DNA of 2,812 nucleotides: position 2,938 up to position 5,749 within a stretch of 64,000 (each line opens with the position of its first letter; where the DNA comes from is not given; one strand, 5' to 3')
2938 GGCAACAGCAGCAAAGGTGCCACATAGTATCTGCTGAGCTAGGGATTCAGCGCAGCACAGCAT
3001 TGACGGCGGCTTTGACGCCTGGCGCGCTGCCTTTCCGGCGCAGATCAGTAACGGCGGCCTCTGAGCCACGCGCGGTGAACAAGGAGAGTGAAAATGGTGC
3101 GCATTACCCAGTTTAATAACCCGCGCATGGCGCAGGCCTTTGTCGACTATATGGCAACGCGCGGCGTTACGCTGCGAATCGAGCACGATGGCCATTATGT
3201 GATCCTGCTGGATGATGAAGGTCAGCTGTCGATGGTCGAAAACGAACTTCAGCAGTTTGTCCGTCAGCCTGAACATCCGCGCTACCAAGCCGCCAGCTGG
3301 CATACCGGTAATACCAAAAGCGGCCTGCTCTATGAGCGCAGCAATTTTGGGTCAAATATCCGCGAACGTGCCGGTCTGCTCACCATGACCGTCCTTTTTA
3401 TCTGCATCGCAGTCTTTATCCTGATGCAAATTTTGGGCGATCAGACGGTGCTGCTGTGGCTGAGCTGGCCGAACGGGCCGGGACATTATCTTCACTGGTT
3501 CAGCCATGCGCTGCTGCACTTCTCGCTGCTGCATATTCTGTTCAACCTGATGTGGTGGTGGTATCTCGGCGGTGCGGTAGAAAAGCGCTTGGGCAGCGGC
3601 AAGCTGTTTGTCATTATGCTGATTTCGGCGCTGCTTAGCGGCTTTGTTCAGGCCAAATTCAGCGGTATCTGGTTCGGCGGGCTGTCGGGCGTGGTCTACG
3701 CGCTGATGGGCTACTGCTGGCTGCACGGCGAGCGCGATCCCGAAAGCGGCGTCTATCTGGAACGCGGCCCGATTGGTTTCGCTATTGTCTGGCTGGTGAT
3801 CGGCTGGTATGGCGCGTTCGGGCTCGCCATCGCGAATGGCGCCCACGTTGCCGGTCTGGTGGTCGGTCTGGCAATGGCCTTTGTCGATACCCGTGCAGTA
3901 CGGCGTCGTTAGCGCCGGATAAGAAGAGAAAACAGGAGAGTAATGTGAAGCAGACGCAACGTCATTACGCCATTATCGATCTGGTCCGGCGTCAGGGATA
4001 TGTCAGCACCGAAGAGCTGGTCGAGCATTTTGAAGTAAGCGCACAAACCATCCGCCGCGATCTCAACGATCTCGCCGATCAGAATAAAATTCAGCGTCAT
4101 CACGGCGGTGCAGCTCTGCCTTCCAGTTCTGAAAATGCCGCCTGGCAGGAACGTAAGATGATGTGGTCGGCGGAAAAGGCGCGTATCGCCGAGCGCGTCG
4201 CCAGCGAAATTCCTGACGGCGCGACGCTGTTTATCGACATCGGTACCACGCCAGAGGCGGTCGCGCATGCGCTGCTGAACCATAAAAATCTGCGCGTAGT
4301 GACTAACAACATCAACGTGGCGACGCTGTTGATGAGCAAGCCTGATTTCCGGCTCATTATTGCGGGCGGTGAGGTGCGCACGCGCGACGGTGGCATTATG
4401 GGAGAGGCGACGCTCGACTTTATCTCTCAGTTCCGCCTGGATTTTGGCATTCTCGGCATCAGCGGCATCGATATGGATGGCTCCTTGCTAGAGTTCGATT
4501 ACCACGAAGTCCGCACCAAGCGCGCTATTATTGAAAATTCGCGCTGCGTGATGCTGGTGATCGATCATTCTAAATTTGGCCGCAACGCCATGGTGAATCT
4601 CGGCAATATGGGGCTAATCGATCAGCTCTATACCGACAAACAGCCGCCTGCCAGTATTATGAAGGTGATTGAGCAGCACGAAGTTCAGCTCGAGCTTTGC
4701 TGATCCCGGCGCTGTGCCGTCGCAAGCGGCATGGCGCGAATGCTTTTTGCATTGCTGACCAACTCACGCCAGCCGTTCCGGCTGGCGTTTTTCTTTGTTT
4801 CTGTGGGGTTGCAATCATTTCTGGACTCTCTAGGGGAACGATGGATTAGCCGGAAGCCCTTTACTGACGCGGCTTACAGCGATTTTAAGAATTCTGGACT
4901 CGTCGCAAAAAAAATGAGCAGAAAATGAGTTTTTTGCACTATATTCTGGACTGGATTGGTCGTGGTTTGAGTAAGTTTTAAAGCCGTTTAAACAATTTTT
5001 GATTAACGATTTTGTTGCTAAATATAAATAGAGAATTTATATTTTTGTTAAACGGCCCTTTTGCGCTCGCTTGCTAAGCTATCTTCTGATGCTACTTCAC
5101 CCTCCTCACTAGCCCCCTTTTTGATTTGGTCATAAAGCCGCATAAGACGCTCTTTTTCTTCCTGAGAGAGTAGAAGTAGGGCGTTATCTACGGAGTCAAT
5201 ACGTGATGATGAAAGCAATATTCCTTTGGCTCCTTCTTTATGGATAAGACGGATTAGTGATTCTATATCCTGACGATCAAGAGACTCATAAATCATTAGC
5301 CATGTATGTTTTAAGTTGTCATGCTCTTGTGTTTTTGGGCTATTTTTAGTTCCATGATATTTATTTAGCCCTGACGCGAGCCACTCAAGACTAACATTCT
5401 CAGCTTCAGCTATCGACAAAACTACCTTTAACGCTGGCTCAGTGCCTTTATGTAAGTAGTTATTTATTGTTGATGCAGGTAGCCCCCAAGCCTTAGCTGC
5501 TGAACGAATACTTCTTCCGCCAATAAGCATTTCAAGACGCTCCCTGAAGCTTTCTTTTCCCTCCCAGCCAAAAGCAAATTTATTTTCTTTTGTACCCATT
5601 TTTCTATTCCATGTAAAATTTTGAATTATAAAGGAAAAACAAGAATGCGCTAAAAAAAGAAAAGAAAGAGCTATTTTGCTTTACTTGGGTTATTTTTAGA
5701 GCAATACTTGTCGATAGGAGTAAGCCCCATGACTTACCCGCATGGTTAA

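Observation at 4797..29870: Mu-like prophage lies between glpR and a 5'-truncated malQ with no target-site duplication, suggesting a transposition-associated deletion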

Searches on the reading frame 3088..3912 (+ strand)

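Call 33: search_protein_families(library=ncbifam, proteins=[window:3088-3912:+], max_evalue=0.00001)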
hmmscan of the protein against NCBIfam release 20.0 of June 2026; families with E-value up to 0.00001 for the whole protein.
window:3088-3912:+ (274 aa): 3 families
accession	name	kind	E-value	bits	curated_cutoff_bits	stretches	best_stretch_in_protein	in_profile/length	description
NF008155.0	PRK10907.1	equivalog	1e-131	438.3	335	1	3-273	1-274/276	rhomboid family intramembrane serine protease GlpG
TIGR04239.1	rhombo_GlpG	equivalog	1.2e-106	356.4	250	1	5-269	1-270/271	rhomboid family intramembrane serine protease GlpG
TIGR03902.1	rhom_GG_sort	equivalog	2.4e-08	34.1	84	1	137-264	19-153/154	rhombosortase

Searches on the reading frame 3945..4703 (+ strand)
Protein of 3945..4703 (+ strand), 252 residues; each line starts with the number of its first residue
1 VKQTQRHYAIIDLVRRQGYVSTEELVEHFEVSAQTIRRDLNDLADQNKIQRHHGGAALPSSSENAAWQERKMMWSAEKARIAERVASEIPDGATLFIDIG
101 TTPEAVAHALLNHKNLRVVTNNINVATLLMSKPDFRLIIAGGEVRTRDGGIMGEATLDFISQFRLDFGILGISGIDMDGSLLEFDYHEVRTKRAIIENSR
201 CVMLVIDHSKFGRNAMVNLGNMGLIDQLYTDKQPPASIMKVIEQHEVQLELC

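Call 11: search_protein_families(library=pfam, proteins=[window:3945-4703:+], max_evalue=0.01)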
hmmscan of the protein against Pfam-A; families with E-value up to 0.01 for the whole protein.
window:3945-4703:+ (252 aa): 9 families
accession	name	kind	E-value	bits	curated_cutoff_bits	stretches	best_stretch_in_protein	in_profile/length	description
PF00455.28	DeoRC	-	3.3e-53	180.3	31.8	1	76-232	4-160/160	DeoR C terminal sensor domain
PF08220.18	HTH_DeoR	-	3e-23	81.7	21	1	6-61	1-56/57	DeoR-like helix-turn-helix domain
PF08279.18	HTH_11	-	2.3e-06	27.8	25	1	6-46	1-42/55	HTH domain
PF00392.27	GntR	-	1.8e-05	24.8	27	1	21-56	26-61/64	Bacterial regulatory proteins, gntR family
PF01144.29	CoA_trans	-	5.7e-05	23.1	23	1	79-179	2-115/217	Coenzyme A transferase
PF19187.6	HTH_PafC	-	0.00094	19.4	32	1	5-44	4-43/115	PafC helix-turn-helix domain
PF25213.1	HVO_A0261_N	-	0.0013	19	35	1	5-55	11-60/86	HVO_A0261 N-terminal domain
PF12802.13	MarR_2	-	0.0031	18.1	27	1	5-51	5-52/61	MarR family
PF06971.19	Put_DNA-bind_N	-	0.0093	16.5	27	0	10-41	16-49/49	Putative DNA-binding protein N-terminus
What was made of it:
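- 3945..4703 (+): glpR (DeoR-family repressor), intact; left host flank gene. Pfam DeoRC and HTH_DeoR (call 11).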

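Call 13: find_encoding_contigs(protein=window:3945-4703:+, flank=10000, max_places=10)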
Protein window:3945-4703:+ (252 aa): 1 contig read that carries it; 1 place shown.
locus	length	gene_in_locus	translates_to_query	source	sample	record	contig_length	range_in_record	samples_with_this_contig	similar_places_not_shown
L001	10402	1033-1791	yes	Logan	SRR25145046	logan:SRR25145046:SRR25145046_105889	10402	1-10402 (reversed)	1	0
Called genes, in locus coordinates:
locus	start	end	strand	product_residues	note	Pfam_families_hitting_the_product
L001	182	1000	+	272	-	PF12122:Rhomboid_N, PF01694:Rhomboid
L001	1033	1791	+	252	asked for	PF08220:HTH_DeoR, PF08279:HTH_11 (weak), PF00392:GntR (faint), PF00455:DeoRC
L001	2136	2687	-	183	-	-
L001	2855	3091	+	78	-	PF13693:HTH_35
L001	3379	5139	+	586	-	PF13683:rve_3 (faint), PF00665:rve (faint), PF09299:Mu-transpos_C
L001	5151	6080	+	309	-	PF01381:HTH_3 (weak), PF13191:AAA_16 (faint), PF13604:AAA_30, PF13401:AAA_22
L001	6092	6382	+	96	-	-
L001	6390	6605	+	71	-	-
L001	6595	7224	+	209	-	PF11363:DUF3164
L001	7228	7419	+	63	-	-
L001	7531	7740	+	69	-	-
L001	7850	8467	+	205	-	PF16473:Rv2179c-like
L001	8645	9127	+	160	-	PF05069:Phage_tail_S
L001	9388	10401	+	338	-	?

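Call 14: find_related_loci(query=window:3945-4703:+, collection=genome_contigs, flank=10000)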
Query window:3945-4703:+ (252 aa) in genome_contigs; peptide patterns used: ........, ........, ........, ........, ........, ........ (x = any residue, [..] = any of these).
600 stretches matched a pattern (row limit reached: there are more); 558 encode a relative of the query (tblastn E <= 1e-3); the best 80 are kept; 80 distinct loci.
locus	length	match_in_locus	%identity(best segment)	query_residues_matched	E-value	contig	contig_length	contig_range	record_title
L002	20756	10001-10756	98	1-252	4e-168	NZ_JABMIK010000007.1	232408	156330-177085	Pantoea sp. KPR_PJ PJ_NODE_7_length_232408_cov_66.366908, whole genome shotgun sequence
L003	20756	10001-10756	98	1-252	1e-167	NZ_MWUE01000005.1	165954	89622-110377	Pantoea latae strain AS1 4__len__165954, whole genome shotgun sequence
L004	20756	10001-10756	97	1-252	1e-166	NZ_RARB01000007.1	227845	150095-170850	Pantoea piersonii strain IIIF1SW-P2 scaffold7.1, whole genome shotgun sequence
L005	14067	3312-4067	97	1-252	6e-167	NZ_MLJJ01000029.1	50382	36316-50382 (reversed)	Pantoea septica strain LMG 5345 Contig0029_, whole genome shotgun sequence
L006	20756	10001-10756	97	1-252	1e-166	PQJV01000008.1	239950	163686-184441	Candidatus Pantoea alvi isolate PSNIH6 NODE_8, whole genome shotgun sequence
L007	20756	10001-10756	92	1-252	2e-161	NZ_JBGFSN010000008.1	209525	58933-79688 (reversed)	Pantoea osteomyelitidis strain AA23256 3_S1_L001_contig_8, whole genome shotgun sequence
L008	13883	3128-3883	92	1-252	5e-160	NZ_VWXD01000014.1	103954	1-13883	Candidatus Pantoea formicae isolate Acro-805 NODE_14_length_103954_cov_74.958729, whole genome shotgun sequence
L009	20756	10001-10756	91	1-252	2e-159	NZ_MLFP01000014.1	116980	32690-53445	Pantoea rodasii strain LMG 26273 Contig0014_, whole genome shotgun sequence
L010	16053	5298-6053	92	1-252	1e-159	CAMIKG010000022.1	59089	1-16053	MAG: uncultured Erwinia sp. isolate 4viR7d6rW3_bin.4.MAG genome assembly, contig: NODE_42_length_59089_cov_12.904276, wh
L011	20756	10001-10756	91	1-252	2e-159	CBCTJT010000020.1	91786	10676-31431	MAG TPA_asm: uncultured bacterium isolate SRR20550288_binner123_Refined_6 genome assembly, contig: ERZ24911527.83, whole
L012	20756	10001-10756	91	1-252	2e-159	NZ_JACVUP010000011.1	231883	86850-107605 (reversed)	Erwinia sp. S63 NODE_11_length_231883_cov_42.410470, whole genome shotgun sequence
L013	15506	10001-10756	91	1-252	1e-159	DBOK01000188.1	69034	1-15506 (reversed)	MAG TPA_asm: Candidatus Pantoea superficialis isolate UBA648 UBA648_contig_166, whole genome shotgun sequence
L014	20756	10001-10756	91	1-252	2e-159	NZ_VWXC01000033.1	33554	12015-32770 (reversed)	Candidatus Pantoea communis isolate Al-1710 NODE_33_length_33554_cov_48.199061/0, whole genome shotgun sequence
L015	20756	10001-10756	91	1-252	2e-159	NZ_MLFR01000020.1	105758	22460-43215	Pantoea rwandensis strain LMG 26275 Contig0020_, whole genome shotgun sequence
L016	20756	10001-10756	91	1-252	4e-159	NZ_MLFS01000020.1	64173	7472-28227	Pantoea wallisii strain LMG 26277 Contig0020_, whole genome shotgun sequence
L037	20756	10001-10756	90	1-252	2e-157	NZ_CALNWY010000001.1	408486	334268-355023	Mixta sp. Marseille-Q2659, whole genome shotgun sequence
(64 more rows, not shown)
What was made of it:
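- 3945..4703 (+): 97-98% aa identity to the Pantoea septica-clade GlpR (call 14).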

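Call 33: search_protein_families(library=ncbifam, proteins=[L002:11082-13154:+], max_evalue=0.00001)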
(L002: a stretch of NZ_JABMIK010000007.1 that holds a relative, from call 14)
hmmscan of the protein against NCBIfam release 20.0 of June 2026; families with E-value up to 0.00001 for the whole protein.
L002:11082-13154:+ (690 aa): 9 families
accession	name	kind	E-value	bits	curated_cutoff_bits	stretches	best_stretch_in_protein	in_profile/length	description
NF008274.0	PRK11052.1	equivalog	0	1080.6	806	1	1-688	1-690/695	4-alpha-glucanotransferase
NF011077.0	PRK14507.1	equivalog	1.1e-223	745.6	2148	1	2-687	4-721/1693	malto-oligosyltrehalose synthase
TIGR00217.1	malQ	equivalog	2e-222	740.2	205.65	1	98-685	1-587/587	4-alpha-glucanotransferase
NF011082.0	PRK14510.1-1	equivalog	3.8e-140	468.6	2511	1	102-687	834-1408/1410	bifunctional glycogen debranching protein GlgX/4-alpha-glucanotransferase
NF011081.0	PRK14508.1-4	equivalog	3.7e-73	246.7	556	1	140-684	23-525/529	4-alpha-glucanotransferase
NF011080.0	PRK14508.1-3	subfamily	1.1e-47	162.8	477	1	154-563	17-412/496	4-alpha-glucanotransferase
NF011079.0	PRK14508.1-2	subfamily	4.8e-39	134.2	555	1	142-568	12-424/506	4-alpha-glucanotransferase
NF011078.0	PRK14508.1-1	subfamily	3.9e-28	98.5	776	1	233-565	84-414/503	4-alpha-glucanotransferase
NF011083.0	PRK14510.1-2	equivalog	1.3e-24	85.8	1322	1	197-560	731-1107/1186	bifunctional glycogen debranching protein GlgX/4-alpha-glucanotransferase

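Call 58: search_protein_families(library=ncbifam, proteins=[L007:10865-13390:+, L037:10914-13640:-, L037:14045-16507:+], max_evalue=1e-20)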
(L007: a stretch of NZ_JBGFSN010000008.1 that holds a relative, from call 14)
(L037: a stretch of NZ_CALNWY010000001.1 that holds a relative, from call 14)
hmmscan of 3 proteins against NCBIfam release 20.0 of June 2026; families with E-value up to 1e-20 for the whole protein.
L007:10865-13390:+ (841 aa): 4 families
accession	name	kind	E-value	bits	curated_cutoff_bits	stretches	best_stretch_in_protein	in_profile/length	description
NF011561.0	PRK14985.1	equivalog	0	1575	1273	1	41-841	1-800/800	maltodextrin phosphorylase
TIGR02093.1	P_ylase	subfamily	0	1083.3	552.9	1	49-838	3-803/804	glycogen/starch/alpha-glucan family phosphorylase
NF011562.0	PRK14986.1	equivalog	5.5e-253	841.7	1546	1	94-839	64-810/815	glycogen phosphorylase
TIGR02094.1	more_P_ylases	subfamily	1.1e-27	97.1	191.7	1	344-712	161-518/600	alpha-glucan family phosphorylase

L037:10914-13640:- (908 aa): 1 family
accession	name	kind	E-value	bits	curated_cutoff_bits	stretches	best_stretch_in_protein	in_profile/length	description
NF003420.0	PRK04841.1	equivalog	0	1537.2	537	1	4-905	1-902/903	HTH-type transcriptional regulator MalT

L037:14045-16507:+ (820 aa): 5 families
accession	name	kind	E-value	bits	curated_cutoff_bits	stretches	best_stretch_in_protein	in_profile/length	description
NF011561.0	PRK14985.1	equivalog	0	1598.6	1273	1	20-820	1-800/800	maltodextrin phosphorylase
TIGR02093.1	P_ylase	subfamily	0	1097.2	552.9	1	27-817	2-803/804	glycogen/starch/alpha-glucan family phosphorylase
NF011562.0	PRK14986.1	equivalog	8.1e-259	861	1546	1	50-818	37-810/815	glycogen phosphorylase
TIGR02094.1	more_P_ylases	subfamily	1.7e-31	109.7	191.7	1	323-692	161-519/600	alpha-glucan family phosphorylase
NF041129.1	maldex_phorlase_Thcocales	equivalog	2.9e-22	78.7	1500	0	325-710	261-625/816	maltodextrin phosphorylase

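Call 81: search_protein_families(library=ncbifam, proteins=[L002:17585-19924:-, L002:15763-17454:-], max_evalue=1e-20)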
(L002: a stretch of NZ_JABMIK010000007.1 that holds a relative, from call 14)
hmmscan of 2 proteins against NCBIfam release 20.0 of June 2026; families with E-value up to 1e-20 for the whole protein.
L002:17585-19924:- (779 aa): 1 family
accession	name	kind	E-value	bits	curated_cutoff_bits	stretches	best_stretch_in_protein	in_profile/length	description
NF005208.0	PRK06676.1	equivalog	3.6e-22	78.9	368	1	642-719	186-262/391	30S ribosomal protein S1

L002:15763-17454:- (563 aa): 2 families
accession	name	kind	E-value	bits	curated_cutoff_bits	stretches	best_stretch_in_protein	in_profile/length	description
TIGR03852.1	sucrose_gtfA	equivalog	5.1e-61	206.7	334.4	1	48-511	3-451/470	sucrose phosphorylase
TIGR02456.1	treS_nterm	equivalog_domain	2.1e-38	132.2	678.35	1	82-341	44-311/539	maltose alpha-D-glucosyltransferase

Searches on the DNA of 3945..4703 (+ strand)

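Call 76: search_dna_similar(query=window:3945-4703:+, collection=ecoli_genomes, mode=distant, max_rows=3)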
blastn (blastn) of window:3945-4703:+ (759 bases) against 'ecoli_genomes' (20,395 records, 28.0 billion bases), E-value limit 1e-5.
Records with a match: 5426; places in all: 5432; records where one place covers at least 80% of the query: 5421.
Genomes with a match: 5426 of 5426; with a place that covers at least 80% of the query: 5421. Places per genome that has any: lowest 1, median 1, highest 2. On chromosomes: 5432 places; on plasmids: 0.
Best place of each record, by identity: 60-80% 5426.
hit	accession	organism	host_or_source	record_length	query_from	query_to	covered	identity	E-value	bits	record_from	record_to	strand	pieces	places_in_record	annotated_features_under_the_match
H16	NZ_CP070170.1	Escherichia coli strain FDAARGOS_1284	Homo sapiens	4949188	2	759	100%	74.6%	3e-132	480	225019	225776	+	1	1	DeoR/GlpR family transcriptional regulator | rtcR: DNA-binding transcriptional regulator RtcR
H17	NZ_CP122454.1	Escherichia coli strain 82.0311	Human urine sample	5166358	2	759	100%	74.6%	3e-132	480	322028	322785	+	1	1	DeoR/GlpR family transcriptional regulator | rtcR: DNA-binding transcriptional regulator RtcR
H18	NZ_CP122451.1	Escherichia coli strain 82.0312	Human urine sample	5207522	2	759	100%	74.6%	3e-132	480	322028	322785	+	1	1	DeoR/GlpR family transcriptional regulator | rtcR: DNA-binding transcriptional regulator RtcR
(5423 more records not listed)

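Call 77: get_annotated_region(hit=H16, flank=14000)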
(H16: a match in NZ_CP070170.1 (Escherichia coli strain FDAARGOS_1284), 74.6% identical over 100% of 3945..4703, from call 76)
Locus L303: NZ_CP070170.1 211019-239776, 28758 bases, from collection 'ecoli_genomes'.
description: Escherichia coli strain FDAARGOS_1284 chromosome, complete genome
organism: Escherichia coli strain FDAARGOS_1284 (NCBI taxid 562)
replicon: chromosome; assembly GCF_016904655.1
host: Homo sapiens; source: missing; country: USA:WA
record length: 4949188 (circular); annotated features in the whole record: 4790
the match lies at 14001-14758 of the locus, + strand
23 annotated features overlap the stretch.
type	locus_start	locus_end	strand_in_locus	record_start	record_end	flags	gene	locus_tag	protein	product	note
CDS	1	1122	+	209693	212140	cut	glgP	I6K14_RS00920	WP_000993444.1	glycogen phosphorylase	-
CDS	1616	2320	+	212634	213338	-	-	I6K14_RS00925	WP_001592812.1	fimbrial protein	-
CDS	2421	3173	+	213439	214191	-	-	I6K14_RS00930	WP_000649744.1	fimbrial biogenesis chaperone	-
CDS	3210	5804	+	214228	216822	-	-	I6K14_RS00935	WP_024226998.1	fimbrial biogenesis usher protein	-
CDS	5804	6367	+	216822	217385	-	-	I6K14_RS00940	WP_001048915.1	fimbrial protein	-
CDS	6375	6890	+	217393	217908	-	-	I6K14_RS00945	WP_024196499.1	fimbrial protein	-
CDS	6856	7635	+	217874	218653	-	-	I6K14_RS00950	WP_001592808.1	fimbrial biogenesis chaperone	-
CDS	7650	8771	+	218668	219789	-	-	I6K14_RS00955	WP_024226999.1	fimbrial protein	-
CDS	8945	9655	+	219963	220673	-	-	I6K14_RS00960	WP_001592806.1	hypothetical protein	-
CDS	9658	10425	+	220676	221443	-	-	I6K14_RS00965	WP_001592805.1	hypothetical protein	-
CDS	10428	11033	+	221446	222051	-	-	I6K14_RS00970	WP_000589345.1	hypothetical protein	-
CDS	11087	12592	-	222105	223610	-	glpD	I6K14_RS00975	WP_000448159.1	glycerol-3-phosphate dehydrogenase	-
CDS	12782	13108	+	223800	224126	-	glpE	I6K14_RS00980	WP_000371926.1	thiosulfate sulfurtransferase GlpE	-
CDS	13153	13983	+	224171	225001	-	glpG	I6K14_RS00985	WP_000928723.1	rhomboid family intramembrane serine protease GlpG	-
CDS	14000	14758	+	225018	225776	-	-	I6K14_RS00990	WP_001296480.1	DeoR/GlpR family transcriptional regulator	-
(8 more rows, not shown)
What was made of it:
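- E. coli does have glpR-rtcR-rtcBA-malT-malP-malQ (call 77).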

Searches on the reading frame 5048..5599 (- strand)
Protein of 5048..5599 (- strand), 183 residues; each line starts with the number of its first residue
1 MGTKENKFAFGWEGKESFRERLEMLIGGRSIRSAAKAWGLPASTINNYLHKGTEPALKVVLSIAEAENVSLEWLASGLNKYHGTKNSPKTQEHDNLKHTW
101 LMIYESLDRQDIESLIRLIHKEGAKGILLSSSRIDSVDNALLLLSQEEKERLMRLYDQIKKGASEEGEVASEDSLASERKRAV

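Call 9: search_protein_families(library=pfam, proteins=[window:5048-5599:-], max_evalue=0.01)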
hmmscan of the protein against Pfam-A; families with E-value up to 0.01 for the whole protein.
window:5048-5599:- (183 aa): 2 families
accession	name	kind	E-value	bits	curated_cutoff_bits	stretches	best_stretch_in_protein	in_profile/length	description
PF01381.28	HTH_3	-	4.4e-05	23.9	23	1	28-74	9-55/55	Helix-turn-helix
PF07022.19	Phage_CI_repr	-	8.9e-05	23.2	22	1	35-77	19-60/65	Bacteriophage CI repressor helix-turn-helix domain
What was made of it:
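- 5048..5599 (-): Repressor (c-like HTH protein). Pfam HTH_3 and Phage_CI_repr (call 9).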

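Call 33: search_protein_families(library=ncbifam, proteins=[window:5048-5599:-], max_evalue=0.00001)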
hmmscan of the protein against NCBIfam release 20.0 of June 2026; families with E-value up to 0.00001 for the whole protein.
window:5048-5599:- (183 aa): 0 families
